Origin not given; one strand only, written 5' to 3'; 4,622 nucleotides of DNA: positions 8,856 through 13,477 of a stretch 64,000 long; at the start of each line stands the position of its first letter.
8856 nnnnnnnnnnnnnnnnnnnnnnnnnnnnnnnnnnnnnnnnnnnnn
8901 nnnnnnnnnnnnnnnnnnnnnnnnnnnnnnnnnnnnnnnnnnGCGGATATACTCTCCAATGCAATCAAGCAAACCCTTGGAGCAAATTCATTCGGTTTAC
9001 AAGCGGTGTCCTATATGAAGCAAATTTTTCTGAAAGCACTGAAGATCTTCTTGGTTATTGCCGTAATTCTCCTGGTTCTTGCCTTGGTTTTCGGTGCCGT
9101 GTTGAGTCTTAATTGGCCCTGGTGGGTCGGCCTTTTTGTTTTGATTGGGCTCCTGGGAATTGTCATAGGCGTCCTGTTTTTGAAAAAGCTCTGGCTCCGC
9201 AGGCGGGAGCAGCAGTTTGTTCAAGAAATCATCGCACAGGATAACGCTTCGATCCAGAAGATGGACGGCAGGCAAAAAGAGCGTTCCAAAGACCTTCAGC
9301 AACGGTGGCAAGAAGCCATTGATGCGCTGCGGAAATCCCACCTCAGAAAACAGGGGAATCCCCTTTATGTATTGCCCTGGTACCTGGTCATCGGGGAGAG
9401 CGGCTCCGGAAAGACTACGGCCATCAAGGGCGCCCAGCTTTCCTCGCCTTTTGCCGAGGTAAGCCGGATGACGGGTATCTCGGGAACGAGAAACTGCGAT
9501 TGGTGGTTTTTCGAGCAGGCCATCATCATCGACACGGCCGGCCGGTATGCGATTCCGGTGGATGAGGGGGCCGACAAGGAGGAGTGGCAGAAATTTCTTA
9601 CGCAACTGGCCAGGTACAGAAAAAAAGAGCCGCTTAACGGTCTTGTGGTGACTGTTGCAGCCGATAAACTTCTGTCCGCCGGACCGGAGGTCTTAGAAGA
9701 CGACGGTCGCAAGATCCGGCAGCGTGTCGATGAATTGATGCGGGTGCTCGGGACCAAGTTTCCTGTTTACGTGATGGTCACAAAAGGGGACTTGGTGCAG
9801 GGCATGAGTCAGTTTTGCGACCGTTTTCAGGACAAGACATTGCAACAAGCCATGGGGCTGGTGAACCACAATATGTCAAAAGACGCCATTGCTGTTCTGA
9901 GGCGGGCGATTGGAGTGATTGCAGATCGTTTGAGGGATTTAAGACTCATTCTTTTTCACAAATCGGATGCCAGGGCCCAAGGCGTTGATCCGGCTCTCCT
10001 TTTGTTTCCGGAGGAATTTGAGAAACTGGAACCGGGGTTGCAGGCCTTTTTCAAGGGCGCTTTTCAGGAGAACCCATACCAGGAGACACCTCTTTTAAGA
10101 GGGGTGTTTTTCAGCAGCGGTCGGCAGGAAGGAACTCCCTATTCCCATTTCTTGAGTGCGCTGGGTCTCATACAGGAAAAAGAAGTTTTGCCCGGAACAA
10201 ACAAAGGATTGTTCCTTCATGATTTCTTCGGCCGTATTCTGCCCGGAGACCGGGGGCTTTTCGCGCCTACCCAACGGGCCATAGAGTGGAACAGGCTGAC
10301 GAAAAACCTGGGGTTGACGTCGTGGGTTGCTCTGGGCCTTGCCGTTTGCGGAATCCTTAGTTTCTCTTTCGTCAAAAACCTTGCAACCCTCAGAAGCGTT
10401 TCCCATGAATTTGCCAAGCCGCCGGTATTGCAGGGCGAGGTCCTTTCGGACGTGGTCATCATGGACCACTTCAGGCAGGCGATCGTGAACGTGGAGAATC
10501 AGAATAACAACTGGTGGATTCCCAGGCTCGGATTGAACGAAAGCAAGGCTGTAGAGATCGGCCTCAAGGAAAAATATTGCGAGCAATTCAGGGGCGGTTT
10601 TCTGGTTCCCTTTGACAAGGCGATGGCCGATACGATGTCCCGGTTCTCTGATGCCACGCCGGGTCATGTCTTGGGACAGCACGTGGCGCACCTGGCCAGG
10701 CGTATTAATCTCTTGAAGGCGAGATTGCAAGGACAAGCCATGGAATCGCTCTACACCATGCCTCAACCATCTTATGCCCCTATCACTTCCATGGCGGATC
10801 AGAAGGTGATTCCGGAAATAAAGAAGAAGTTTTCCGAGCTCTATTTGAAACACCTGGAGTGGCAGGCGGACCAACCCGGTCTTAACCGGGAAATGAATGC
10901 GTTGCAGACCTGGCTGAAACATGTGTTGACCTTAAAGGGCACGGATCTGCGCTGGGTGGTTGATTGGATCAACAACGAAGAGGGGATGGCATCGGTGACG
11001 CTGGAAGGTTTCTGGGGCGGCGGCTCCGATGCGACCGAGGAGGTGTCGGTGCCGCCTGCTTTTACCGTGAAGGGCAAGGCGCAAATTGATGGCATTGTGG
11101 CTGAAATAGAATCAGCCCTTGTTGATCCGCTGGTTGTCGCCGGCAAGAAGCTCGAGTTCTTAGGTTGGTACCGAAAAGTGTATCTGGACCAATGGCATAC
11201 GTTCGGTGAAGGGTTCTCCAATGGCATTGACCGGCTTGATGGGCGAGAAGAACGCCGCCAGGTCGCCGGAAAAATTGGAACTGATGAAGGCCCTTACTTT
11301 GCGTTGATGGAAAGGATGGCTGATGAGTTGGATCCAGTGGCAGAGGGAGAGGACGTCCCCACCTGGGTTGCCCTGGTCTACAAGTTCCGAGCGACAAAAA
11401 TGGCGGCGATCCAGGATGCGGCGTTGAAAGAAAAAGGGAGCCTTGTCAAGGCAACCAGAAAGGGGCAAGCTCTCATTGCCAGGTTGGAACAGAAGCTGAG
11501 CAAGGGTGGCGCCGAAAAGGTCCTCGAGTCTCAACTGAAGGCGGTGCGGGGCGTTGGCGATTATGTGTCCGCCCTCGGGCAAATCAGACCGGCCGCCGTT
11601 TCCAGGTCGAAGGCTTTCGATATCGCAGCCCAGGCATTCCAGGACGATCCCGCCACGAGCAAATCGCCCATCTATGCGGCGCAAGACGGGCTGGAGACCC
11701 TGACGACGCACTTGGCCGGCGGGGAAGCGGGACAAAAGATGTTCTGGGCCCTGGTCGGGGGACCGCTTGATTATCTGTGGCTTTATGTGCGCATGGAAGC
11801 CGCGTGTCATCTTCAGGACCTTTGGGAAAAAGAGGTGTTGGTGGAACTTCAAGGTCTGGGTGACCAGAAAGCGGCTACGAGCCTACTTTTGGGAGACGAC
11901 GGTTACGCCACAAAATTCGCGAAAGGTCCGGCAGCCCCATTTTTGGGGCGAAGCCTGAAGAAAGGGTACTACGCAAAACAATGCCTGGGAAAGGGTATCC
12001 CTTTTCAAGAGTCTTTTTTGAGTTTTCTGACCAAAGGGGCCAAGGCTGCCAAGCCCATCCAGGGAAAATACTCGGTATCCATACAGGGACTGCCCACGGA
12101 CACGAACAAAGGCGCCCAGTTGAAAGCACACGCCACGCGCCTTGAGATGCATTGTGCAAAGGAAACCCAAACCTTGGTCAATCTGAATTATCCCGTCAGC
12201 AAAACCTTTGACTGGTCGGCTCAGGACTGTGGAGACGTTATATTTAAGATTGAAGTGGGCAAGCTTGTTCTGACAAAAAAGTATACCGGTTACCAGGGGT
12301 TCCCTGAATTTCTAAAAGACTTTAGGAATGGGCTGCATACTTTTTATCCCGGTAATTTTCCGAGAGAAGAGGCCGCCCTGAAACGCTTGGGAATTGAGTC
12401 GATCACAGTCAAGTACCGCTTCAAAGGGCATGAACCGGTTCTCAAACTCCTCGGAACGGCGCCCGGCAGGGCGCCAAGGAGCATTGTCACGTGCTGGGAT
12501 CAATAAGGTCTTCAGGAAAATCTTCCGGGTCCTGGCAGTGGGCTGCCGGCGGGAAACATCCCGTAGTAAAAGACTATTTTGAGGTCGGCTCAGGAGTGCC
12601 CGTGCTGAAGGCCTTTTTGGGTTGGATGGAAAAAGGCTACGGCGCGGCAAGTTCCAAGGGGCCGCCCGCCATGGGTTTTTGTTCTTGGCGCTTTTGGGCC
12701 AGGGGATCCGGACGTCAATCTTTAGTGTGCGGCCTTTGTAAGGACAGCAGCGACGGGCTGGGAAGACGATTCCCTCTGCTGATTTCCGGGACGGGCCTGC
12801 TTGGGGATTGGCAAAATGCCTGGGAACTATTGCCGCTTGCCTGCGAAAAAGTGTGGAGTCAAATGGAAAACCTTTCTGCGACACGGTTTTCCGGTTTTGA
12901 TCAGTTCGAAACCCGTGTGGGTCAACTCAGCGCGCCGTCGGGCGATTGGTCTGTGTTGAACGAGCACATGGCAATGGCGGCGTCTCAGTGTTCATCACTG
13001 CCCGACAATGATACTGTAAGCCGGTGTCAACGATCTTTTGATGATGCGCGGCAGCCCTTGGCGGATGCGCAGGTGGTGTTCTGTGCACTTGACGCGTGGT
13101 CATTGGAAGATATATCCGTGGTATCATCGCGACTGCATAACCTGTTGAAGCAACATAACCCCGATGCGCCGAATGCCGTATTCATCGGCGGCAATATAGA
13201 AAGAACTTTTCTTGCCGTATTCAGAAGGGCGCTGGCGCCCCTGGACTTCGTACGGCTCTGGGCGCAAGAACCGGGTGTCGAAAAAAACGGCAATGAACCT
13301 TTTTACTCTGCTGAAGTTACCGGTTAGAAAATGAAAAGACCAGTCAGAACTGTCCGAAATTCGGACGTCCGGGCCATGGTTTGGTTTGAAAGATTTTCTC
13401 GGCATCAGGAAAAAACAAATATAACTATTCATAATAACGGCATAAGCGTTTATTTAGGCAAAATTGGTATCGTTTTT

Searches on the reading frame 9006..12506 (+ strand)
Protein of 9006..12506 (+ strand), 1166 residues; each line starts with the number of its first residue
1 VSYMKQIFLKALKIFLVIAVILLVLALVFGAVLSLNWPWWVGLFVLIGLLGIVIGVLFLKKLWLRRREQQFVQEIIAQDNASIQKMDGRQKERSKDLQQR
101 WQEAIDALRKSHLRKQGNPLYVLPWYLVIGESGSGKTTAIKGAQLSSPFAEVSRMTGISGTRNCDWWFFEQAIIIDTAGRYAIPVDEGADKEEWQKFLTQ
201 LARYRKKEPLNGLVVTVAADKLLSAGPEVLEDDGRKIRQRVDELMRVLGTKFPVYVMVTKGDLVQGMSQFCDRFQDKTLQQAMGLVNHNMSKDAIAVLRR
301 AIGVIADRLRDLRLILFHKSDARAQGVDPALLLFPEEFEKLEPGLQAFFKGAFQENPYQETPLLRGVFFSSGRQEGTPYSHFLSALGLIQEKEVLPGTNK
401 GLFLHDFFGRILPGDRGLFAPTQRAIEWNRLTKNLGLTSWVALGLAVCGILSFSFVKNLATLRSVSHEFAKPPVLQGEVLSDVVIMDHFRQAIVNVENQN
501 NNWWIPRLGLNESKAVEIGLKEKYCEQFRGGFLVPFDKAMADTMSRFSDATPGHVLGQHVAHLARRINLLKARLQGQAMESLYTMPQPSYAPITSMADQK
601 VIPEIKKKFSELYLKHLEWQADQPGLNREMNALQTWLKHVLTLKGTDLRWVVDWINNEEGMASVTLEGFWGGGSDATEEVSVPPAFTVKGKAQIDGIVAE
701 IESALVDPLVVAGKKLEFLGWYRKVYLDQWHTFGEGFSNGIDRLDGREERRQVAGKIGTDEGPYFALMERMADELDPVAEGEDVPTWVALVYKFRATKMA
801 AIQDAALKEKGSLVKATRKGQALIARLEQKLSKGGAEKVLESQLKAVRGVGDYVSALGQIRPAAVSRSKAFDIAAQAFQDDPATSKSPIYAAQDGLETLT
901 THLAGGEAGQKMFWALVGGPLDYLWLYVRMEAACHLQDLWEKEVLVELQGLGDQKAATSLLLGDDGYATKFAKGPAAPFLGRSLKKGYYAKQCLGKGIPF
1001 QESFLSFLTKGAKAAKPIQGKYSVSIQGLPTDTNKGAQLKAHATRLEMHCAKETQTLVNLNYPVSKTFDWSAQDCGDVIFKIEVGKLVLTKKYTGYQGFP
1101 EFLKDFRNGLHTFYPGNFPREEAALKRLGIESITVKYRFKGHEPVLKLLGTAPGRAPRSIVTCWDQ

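Call 46: search_protein_families(library=pfam, proteins=[window:9006-12506:+], max_evalue=0.001)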
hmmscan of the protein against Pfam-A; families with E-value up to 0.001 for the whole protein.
window:9006-12506:+ (1166 aa): 2 families
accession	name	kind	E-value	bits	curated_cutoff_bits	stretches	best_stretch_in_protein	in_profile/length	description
PF14331.11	IcmF-related_N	-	3.6e-66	223.6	25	1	189-438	3-257/259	IcmF-related N-terminal domain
PF15807.10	MAP17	-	0.00029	21.3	29.6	1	10-104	2-103/122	Membrane-associated protein 117 kDa, PDZK1-interacting protein 1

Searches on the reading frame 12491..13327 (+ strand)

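Call 46: search_protein_families(library=pfam, proteins=[window:12491-13327:+], max_evalue=0.001)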
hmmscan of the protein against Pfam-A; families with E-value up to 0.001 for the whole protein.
window:12491-13327:+ (278 aa): 1 family
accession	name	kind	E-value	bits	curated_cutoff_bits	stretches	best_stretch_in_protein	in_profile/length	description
PF09867.14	TagF_N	-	1.5e-06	28.6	27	1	21-131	4-117/135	TagF N-terminal domain, Type VI secretion system-associated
